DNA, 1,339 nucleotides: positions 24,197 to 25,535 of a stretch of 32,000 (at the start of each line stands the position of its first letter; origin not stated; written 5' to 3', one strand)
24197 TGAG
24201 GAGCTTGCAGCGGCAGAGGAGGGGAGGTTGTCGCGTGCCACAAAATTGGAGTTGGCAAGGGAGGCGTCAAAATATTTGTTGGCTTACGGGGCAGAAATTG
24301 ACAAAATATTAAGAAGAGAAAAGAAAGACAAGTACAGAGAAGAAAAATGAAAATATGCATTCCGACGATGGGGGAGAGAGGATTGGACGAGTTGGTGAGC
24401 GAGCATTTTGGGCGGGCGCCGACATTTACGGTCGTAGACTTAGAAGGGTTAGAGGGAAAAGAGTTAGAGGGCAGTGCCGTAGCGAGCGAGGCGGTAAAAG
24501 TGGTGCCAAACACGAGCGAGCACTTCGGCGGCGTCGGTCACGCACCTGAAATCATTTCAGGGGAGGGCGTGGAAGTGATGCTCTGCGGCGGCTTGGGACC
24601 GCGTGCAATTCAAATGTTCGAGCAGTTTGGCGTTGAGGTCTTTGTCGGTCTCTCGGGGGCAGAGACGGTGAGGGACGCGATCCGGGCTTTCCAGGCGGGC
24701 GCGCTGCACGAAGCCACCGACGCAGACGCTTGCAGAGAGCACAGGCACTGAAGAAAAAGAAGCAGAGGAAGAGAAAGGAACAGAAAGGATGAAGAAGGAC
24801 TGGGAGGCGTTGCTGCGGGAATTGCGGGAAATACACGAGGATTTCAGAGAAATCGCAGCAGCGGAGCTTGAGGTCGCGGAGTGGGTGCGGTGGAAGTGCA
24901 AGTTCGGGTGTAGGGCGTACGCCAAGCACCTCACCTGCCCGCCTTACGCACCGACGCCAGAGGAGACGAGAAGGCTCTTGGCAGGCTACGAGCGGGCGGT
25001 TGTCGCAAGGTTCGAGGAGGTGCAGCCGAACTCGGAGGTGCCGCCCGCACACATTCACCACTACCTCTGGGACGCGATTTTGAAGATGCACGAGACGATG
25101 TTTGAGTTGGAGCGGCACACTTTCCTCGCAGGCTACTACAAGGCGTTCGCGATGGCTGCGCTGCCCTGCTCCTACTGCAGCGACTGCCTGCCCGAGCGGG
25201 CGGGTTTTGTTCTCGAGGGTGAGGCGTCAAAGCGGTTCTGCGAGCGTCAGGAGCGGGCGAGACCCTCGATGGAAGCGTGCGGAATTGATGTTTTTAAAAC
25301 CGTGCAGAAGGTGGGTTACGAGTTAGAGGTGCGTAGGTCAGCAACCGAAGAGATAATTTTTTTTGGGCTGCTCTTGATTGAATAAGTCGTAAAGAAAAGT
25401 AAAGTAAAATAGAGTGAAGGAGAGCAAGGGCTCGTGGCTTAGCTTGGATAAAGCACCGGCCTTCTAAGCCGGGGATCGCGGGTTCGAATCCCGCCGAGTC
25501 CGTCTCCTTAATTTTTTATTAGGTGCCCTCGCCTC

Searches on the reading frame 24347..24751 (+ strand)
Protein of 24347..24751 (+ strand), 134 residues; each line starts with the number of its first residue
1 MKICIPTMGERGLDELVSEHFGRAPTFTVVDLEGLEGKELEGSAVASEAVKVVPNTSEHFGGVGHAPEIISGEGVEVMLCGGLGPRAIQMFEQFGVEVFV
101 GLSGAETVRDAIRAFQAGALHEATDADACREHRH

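Call 17: search_protein_families(library=pfam, proteins=[window:24347-24751:+], max_evalue=0.01)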
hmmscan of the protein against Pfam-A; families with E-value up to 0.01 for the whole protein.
window:24347-24751:+ (134 aa): 1 family
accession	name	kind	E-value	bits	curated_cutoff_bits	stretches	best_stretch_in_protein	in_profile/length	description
PF02579.22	Nitro_FeMo-Co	-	1e-17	64.6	26.3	1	14-116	2-93/94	Dinitrogenase iron-molybdenum cofactor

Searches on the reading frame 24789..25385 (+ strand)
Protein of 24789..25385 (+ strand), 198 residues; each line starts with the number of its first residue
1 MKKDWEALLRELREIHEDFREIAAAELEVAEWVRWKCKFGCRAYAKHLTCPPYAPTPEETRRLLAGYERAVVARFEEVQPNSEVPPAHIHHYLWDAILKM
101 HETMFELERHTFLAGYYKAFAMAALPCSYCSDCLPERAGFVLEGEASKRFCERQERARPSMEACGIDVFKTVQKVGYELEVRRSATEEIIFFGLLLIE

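Call 18: search_protein_families(library=pfam, proteins=[window:24789-25385:+], max_evalue=0.01)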
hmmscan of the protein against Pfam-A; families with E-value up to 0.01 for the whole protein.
window:24789-25385:+ (198 aa): 1 family
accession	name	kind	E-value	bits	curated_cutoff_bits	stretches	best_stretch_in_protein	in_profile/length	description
PF10050.14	DUF2284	-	8.9e-44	149.5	25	1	21-197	2-161/161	Predicted metal-binding protein (DUF2284)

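Call 38: find_encoding_contigs(protein=window:24789-25385:+, flank=10000, max_places=10)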
Protein window:24789-25385:+ (198 aa): 21 contigs read that carry it; 10 places shown.
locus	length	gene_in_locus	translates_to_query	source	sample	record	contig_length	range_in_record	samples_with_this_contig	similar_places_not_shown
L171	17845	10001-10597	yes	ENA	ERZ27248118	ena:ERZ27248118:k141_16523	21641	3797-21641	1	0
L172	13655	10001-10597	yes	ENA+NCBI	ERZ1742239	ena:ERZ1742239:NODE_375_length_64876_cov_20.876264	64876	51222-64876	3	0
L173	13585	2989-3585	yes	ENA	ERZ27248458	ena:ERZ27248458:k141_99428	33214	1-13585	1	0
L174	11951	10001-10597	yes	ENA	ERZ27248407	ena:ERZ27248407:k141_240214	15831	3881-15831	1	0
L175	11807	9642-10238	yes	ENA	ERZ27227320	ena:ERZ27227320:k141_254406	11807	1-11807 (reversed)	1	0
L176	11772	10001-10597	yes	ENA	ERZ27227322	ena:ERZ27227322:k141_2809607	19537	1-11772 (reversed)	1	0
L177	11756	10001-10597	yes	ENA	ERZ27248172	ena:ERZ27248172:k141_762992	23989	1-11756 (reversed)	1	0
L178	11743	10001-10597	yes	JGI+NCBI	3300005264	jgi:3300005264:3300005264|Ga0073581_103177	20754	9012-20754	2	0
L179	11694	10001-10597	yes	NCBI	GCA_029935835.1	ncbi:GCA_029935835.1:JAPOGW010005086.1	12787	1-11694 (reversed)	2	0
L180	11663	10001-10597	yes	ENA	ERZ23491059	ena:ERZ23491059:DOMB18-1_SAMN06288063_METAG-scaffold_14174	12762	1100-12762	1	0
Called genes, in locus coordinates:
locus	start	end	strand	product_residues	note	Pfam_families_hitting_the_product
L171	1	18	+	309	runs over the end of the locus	PF12705:PDDEXK_1 (weak), PF01930:Cas_Cas4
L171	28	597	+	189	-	-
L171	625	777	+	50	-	PF09723:Zn_ribbon_8 (weak)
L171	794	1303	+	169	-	-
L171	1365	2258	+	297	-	PF00753:Lactamase_B, PF12706:Lactamase_B_2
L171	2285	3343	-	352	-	PF04055:Radical_SAM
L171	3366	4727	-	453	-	-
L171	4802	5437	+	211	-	PF00347:Ribosomal_L6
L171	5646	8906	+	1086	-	PF03833:PolC_DP2_N, PF24844:PolC_DP2_central, PF24846:PolC_DP2_cat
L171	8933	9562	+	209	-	PF02142:MGS, PF01808:AICARFT_IMPCHas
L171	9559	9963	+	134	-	PF02579:Nitro_FeMo-Co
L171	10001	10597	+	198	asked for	PF10050:DUF2284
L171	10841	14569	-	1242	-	-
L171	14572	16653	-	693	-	PF12831:FAD_oxidored (weak), PF13450:NAD_binding_8 (weak), PF00037:Fer4, PF12837:Fer4_6 (weak), PF12838:Fer4_7, PF13187:Fer4_9, PF13237:Fer4_10 (weak), PF14697:Fer4_21, +4 more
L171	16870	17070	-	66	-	PF15919:HicB_lk_antitox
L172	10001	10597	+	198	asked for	PF10050:DUF2284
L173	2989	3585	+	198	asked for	PF10050:DUF2284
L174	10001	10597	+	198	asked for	PF10050:DUF2284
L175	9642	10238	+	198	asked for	PF10050:DUF2284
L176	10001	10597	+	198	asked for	PF10050:DUF2284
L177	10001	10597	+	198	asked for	PF10050:DUF2284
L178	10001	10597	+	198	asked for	PF10050:DUF2284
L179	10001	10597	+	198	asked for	PF10050:DUF2284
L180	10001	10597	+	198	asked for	PF10050:DUF2284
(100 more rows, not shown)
